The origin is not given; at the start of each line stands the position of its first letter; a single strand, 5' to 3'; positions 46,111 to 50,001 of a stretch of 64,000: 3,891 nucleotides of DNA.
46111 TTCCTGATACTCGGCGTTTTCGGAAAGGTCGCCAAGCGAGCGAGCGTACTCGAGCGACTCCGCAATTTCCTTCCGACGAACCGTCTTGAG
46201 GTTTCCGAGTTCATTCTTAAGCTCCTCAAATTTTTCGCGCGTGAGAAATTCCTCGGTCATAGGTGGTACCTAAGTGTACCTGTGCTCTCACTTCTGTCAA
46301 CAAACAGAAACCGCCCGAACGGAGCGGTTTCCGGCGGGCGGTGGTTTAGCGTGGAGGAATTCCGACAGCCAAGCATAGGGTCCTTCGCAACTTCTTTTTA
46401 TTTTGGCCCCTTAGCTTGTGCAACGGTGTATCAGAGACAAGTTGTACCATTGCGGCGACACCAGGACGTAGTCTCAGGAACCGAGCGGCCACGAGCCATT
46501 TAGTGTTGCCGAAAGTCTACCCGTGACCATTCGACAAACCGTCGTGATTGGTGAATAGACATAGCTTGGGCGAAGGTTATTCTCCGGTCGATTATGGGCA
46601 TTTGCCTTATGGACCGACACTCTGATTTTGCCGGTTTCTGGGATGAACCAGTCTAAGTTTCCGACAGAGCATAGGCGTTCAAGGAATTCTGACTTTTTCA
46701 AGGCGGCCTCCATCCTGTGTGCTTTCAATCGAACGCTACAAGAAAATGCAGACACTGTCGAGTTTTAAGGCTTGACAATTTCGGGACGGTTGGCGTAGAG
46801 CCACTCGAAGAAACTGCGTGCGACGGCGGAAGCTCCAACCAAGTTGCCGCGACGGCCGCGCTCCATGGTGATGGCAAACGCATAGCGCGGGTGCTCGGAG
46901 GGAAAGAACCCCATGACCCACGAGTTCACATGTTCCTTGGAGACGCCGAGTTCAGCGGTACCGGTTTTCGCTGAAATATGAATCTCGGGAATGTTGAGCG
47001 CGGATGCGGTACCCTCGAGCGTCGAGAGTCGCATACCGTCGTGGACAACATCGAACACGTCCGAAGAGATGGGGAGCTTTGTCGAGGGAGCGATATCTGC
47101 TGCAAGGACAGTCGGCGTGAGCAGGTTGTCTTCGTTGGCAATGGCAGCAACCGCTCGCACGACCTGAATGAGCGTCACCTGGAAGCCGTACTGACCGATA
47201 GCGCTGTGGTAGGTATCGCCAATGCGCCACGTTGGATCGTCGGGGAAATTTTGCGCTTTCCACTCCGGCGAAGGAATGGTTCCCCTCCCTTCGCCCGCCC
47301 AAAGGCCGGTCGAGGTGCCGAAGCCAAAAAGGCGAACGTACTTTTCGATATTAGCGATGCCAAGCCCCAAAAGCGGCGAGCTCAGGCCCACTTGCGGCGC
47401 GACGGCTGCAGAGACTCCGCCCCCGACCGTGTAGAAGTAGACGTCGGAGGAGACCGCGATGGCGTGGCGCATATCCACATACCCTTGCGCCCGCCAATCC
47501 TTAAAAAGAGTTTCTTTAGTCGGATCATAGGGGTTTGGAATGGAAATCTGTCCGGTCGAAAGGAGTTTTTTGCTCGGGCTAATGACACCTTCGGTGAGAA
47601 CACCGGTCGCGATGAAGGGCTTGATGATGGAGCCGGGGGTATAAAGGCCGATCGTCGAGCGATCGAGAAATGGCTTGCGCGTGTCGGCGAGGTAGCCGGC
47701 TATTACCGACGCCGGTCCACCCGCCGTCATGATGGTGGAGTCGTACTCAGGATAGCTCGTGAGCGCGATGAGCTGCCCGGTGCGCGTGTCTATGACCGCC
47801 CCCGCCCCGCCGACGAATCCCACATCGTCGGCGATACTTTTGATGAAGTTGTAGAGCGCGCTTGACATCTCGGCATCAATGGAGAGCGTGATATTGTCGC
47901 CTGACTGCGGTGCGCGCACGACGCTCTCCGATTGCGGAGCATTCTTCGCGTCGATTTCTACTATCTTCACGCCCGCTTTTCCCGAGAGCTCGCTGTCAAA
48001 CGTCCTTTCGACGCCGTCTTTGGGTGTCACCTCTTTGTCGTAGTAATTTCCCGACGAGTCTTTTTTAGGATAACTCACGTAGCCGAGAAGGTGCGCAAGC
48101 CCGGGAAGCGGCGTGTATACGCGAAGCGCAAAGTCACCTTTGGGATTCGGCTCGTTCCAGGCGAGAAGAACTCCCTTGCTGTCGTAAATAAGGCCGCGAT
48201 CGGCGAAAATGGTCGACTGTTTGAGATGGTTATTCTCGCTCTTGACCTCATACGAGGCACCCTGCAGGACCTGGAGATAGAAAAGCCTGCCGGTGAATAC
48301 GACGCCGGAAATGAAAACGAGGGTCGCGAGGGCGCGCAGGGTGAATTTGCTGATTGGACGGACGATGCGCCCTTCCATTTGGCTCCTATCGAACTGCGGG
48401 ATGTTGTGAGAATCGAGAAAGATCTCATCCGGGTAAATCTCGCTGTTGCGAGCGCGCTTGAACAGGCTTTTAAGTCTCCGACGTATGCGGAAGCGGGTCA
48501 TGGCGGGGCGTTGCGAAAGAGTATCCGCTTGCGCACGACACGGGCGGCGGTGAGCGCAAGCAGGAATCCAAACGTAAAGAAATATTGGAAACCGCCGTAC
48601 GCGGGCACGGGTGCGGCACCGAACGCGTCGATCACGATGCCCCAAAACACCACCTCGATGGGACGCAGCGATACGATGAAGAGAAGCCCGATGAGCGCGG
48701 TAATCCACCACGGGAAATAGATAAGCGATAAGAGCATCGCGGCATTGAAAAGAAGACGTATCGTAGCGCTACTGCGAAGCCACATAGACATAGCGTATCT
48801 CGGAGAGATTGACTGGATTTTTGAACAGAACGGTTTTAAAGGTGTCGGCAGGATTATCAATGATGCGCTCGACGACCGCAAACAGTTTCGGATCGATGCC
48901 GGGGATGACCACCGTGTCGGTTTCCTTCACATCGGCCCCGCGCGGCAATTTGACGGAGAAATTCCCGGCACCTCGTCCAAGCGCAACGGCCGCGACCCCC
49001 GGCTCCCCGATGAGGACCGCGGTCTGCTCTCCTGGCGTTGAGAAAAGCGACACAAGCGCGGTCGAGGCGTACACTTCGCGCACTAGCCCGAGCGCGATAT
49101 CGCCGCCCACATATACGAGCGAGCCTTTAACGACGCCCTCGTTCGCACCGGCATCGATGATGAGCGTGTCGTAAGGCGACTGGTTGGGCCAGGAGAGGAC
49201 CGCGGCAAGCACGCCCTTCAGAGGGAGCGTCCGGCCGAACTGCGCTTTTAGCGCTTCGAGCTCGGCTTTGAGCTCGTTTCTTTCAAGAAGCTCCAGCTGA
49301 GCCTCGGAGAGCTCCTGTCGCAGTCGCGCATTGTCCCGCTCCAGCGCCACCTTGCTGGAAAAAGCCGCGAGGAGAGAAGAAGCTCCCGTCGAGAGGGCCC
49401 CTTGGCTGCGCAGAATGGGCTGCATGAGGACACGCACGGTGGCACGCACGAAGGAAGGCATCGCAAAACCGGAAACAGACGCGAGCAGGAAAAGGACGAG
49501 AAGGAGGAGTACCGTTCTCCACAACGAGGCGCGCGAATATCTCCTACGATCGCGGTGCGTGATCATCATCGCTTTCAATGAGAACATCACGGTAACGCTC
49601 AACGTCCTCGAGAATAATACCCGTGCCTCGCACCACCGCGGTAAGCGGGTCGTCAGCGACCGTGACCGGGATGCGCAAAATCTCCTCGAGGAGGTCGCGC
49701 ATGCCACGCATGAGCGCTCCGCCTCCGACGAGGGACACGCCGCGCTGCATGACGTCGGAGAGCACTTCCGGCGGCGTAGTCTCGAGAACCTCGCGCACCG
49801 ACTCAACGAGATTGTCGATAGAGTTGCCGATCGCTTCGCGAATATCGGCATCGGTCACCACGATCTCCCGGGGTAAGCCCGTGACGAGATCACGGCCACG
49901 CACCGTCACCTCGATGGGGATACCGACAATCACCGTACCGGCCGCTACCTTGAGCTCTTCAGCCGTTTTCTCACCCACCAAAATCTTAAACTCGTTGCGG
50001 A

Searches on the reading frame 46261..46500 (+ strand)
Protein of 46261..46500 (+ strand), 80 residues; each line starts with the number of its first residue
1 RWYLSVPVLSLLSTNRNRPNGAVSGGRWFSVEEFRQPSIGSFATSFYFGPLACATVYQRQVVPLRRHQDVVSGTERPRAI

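Call 23: search_protein_families(library=pfam, proteins=[window:46261-46500:+], max_evalue=10)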
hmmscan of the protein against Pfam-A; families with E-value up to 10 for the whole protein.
seq(80 aa): 0 families

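Call 52: search_protein_families(library=ncbifam, proteins=[window:46261-46500:+], max_evalue=1)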
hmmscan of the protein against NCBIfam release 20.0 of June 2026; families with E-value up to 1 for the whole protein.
seq(80 aa): 0 families

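Call 53: search_protein_families(library=phrogs, proteins=[window:46261-46500:+], max_evalue=1)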
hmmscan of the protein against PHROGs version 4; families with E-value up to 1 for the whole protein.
seq(80 aa): 0 families

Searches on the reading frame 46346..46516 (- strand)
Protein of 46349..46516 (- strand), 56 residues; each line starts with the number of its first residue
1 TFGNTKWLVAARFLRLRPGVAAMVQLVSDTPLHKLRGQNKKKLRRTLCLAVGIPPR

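Call 8: search_protein_families(library=pfam, proteins=[window:46346-46492:-], max_evalue=0.01)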
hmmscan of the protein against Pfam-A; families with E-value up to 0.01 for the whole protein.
window:46346-46492:- (48 aa): 0 families

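Call 23: search_protein_families(library=pfam, proteins=[window:46349-46516:-], max_evalue=10)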
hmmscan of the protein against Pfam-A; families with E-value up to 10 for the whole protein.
seq(56 aa): 0 families

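Call 52: search_protein_families(library=ncbifam, proteins=[window:46349-46516:-], max_evalue=1)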
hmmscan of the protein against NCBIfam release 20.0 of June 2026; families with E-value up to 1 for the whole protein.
seq(56 aa): 0 families

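Call 53: search_protein_families(library=phrogs, proteins=[window:46349-46516:-], max_evalue=1)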
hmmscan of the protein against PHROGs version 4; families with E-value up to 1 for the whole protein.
seq(56 aa): 1 family
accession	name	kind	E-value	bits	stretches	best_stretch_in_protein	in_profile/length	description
phrog_1970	-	unknown function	0.007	17.2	1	15-50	12-47/50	-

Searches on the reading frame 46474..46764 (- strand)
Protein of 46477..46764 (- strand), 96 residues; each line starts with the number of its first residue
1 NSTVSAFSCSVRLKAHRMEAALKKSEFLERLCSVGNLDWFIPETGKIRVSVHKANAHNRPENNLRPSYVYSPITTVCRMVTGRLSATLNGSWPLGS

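Call 8: search_protein_families(library=pfam, proteins=[window:46474-46755:-], max_evalue=0.01)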
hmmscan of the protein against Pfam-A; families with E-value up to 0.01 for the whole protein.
window:46474-46755:- (93 aa): 0 families

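Call 23: search_protein_families(library=pfam, proteins=[window:46477-46764:-], max_evalue=10)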
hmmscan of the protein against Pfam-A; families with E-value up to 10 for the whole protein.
seq(96 aa): 0 families

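Call 27: search_protein_representatives(protein=window:46474-46755:-)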
Query: 93 residues. Proteins with E-value up to 0.001 (for the whole library): 1; up to 1e-10: 0; up to 1e-30: 0. The best 1 are listed.
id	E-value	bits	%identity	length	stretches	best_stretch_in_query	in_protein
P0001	7.2e-07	45.7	38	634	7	25-47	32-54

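Call 52: search_protein_families(library=ncbifam, proteins=[window:46477-46764:-], max_evalue=1)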
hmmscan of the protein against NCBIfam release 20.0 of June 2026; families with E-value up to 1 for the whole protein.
seq(96 aa): 0 families

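Call 53: search_protein_families(library=phrogs, proteins=[window:46477-46764:-], max_evalue=1)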
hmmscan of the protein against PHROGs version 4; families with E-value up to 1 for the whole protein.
seq(96 aa): 0 families

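Call 57: predict_structure(protein=window:46477-46713:-)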
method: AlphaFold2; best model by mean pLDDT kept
length: 79 residues; sequences in the alignment: 1
mean_pLDDT: 45.3   pTM: 0.23
mean pLDDT of the five models: 45.3, 42.9, 39.7, 38.9, 35.4
residues with pLDDT >= 90: 0; 70-90: 0; 50-70: 18; < 50: 61
segments of 3 or more residues with pLDDT < 50: 1-9, 24-27, 31-59, 66-79
pLDDT, mean of each block of 10 residues (from residue 1): 44 52 49 44 40 45 48 39
secondary structure, 60 per line:
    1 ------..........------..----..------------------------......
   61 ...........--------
elements in order: H7-16 H55-71

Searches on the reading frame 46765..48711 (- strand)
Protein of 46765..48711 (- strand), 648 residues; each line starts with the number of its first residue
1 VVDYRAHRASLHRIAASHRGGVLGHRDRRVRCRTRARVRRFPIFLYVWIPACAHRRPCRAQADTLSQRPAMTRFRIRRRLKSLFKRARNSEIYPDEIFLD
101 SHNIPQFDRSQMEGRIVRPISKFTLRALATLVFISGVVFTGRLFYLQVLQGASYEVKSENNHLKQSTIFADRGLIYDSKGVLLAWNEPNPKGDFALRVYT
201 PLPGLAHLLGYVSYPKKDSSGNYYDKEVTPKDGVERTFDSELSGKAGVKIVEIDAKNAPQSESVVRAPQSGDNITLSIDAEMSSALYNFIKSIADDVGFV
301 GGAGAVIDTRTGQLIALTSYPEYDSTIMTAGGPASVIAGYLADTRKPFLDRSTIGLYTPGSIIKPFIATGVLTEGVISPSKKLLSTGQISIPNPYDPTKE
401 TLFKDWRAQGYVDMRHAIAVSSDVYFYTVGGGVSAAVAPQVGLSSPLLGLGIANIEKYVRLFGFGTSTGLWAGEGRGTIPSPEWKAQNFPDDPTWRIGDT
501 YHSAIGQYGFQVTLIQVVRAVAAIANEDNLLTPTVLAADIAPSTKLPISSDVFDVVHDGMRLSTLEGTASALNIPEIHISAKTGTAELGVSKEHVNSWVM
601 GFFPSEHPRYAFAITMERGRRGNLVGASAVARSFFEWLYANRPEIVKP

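Call 8: search_protein_families(library=pfam, proteins=[window:46765-48711:-], max_evalue=0.01)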
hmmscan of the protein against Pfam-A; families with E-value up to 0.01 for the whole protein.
window:46765-48711:- (648 aa): 2 families
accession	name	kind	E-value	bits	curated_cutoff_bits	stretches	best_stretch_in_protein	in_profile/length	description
PF00905.27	Transpeptidase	-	7.3e-41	140.7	22.1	1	304-628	3-291/299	Penicillin binding protein transpeptidase domain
PF03717.20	PBP_dimer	-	7.5e-12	46.5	24.4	1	197-262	108-178/180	Penicillin-binding Protein dimerisation domain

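Call 18: find_related_loci(query=window:46765-48711:-, collection=metagenome_contigs, flank=2500)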
Query window:46765-48711:- (648 aa) in metagenome_contigs; peptide patterns used: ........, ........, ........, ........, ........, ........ (x = any residue, [..] = any of these).
99 stretches matched a pattern; 28 encode a relative of the query (tblastn E <= 1e-3); 28 distinct loci.
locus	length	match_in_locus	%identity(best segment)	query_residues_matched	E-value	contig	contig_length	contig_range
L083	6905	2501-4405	64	1-647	0e+0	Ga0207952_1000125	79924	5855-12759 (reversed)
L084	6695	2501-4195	55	71-647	0e+0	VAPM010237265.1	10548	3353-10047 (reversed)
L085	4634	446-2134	51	78-647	0e+0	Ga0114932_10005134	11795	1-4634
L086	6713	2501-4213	50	58-644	0e+0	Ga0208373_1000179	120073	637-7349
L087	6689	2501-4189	53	77-647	0e+0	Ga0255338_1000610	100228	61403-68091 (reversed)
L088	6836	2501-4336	47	29-647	0e+0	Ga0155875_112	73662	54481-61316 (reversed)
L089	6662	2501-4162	50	88-647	0e+0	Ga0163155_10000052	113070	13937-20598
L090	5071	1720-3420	48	78-647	0e+0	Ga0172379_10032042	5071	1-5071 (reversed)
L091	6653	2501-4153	50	85-647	1e-172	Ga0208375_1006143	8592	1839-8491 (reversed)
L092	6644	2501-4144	47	91-647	5e-171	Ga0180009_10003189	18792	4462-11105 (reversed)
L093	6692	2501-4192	46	78-648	1e-168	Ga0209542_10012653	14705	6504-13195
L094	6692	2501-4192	46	78-648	1e-168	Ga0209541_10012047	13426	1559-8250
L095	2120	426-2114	45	75-647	1e-180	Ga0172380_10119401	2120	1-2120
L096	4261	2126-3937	46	37-647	2e-166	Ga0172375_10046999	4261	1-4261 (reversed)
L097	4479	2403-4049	48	85-644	5e-165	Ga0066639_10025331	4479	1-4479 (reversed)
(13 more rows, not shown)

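Call 29: find_homologous_proteins(query=window:46765-48711:-, max_evalue=1e-100)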
Query window:46765-48711:- (648 aa): 6105 proteins with E <= 1e-100 among 8000 candidates; the best 120 are listed.
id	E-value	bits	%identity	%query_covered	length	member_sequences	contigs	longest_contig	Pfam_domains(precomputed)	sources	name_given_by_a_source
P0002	0.0e+0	1301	100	89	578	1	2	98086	PF03717.21,PF00905.28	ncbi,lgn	-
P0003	2.3e-271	920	70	86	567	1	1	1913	PF03717.21,PF00905.28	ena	-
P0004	4.9e-266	902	68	89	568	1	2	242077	PF03717.21,PF00905.28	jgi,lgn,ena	-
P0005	4.9e-200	684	55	89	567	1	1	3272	PF03717.21,PF00905.28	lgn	-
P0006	8.5e-200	684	56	87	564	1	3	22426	PF03717.21,PF00905.28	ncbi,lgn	-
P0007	1.9e-199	682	55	87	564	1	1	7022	PF03717.21,PF00905.28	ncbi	-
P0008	3.8e-199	681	55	88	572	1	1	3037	PF03717.21,PF00905.28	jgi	jgi:penicillin-binding protein 2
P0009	1.2e-198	680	55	86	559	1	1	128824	PF03717.21,PF00905.28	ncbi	-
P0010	1.0e-196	673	54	88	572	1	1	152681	PF03717.21,PF00905.28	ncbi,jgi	jgi:penicillin-binding protein 2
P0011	1.1e-196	673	53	88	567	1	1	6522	PF03717.21,PF00905.28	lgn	-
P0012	1.3e-196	673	54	89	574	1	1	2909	PF03717.21,PF00905.28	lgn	-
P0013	2.0e-196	673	54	88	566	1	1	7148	PF03717.21,PF00905.28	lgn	-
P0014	2.1e-196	672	53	89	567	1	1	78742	PF03717.21,PF00905.28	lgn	-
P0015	6.6e-196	671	54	89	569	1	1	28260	PF03717.21,PF00905.28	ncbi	-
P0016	7.7e-196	671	54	87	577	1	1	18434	PF03717.21,PF00905.28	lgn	-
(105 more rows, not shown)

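Call 30: find_encoding_contigs(protein=P0003, flank=3000)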
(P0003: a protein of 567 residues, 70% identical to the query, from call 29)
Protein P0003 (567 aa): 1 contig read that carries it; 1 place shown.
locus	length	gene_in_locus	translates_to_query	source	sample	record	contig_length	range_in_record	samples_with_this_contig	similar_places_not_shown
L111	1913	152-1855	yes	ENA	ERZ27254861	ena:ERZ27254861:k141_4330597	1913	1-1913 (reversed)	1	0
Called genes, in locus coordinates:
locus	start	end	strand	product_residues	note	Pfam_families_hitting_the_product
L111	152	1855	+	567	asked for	PF03717:PBP_dimer, PF00905:Transpeptidase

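Call 31: find_encoding_contigs(protein=P0004, flank=3000)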
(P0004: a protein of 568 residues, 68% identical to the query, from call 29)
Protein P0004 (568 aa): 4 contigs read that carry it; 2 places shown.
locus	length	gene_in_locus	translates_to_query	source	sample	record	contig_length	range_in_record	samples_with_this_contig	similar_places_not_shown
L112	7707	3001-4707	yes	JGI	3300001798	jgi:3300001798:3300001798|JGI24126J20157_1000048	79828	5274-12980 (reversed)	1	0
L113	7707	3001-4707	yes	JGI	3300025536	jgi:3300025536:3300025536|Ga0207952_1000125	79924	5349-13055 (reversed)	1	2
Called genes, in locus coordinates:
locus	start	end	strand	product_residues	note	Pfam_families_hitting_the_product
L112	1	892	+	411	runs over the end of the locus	PF00587:tRNA-synt_2b, PF03129:HGTP_anticodon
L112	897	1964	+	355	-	PF06723:MreB_Mbl, PF00022:Actin (faint), PF00012:HSP70, PF14450:FtsA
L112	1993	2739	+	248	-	PF04085:MreC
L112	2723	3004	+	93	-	-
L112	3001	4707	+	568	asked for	PF03717:PBP_dimer, PF00905:Transpeptidase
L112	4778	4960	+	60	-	-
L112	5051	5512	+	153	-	PF03449:GreA_GreB_N, PF01272:GreA_GreB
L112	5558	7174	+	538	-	PF01921:tRNA-synt_1f, PF19269:Anticodon_2 (faint)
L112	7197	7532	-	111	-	-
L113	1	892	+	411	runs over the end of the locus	PF00587:tRNA-synt_2b, PF03129:HGTP_anticodon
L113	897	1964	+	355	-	PF06723:MreB_Mbl, PF00022:Actin (faint), PF00012:HSP70, PF14450:FtsA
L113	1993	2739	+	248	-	PF04085:MreC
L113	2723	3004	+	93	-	-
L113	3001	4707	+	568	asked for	PF03717:PBP_dimer, PF00905:Transpeptidase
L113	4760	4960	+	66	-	-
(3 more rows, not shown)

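Call 73: find_encoding_contigs(protein=P0004, flank=10000, max_places=1)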
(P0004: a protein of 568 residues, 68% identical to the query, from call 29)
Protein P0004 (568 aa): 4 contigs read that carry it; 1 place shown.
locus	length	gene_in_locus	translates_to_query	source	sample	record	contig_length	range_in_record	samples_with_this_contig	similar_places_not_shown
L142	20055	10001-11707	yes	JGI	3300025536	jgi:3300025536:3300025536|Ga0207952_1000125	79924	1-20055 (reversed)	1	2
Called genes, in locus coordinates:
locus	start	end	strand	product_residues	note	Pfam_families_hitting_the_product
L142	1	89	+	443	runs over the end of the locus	PF00275:EPSP_synthase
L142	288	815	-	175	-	-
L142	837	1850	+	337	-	PF00022:Actin, PF06723:MreB_Mbl, PF00012:HSP70, PF14450:FtsA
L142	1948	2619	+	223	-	PF05494:MlaC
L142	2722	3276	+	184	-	-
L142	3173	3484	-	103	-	-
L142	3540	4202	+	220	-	PF13177:DNA_pol3_delta2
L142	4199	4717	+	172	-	-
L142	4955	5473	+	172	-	PF01765:RRF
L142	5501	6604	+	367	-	PF02163:Peptidase_M50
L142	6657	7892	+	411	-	PF00587:tRNA-synt_2b, PF03129:HGTP_anticodon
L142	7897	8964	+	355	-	PF06723:MreB_Mbl, PF00022:Actin (faint), PF00012:HSP70, PF14450:FtsA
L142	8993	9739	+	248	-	PF04085:MreC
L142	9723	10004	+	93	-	-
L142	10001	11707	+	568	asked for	PF03717:PBP_dimer, PF00905:Transpeptidase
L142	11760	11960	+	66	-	-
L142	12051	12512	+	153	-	PF03449:GreA_GreB_N, PF01272:GreA_GreB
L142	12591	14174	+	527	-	PF01921:tRNA-synt_1f, PF19269:Anticodon_2 (faint)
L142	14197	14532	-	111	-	-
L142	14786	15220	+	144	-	PF02381:MraZ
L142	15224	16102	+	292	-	PF01795:Methyltransf_5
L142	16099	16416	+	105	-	-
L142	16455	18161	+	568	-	PF03717:PBP_dimer, PF00905:Transpeptidase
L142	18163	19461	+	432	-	PF08245:Mur_ligase_M, PF02875:Mur_ligase_C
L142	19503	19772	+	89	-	-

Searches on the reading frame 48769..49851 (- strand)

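Call 8: search_protein_families(library=pfam, proteins=[window:48769-49851:-], max_evalue=0.01)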
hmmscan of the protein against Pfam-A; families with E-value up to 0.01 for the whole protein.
window:48769-49851:- (360 aa): 1 family
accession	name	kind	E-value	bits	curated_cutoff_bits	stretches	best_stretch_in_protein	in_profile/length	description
PF04085.20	MreC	-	1.3e-12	48.1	28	1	221-358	4-146/147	Rod shape-determining protein MreC, barrel core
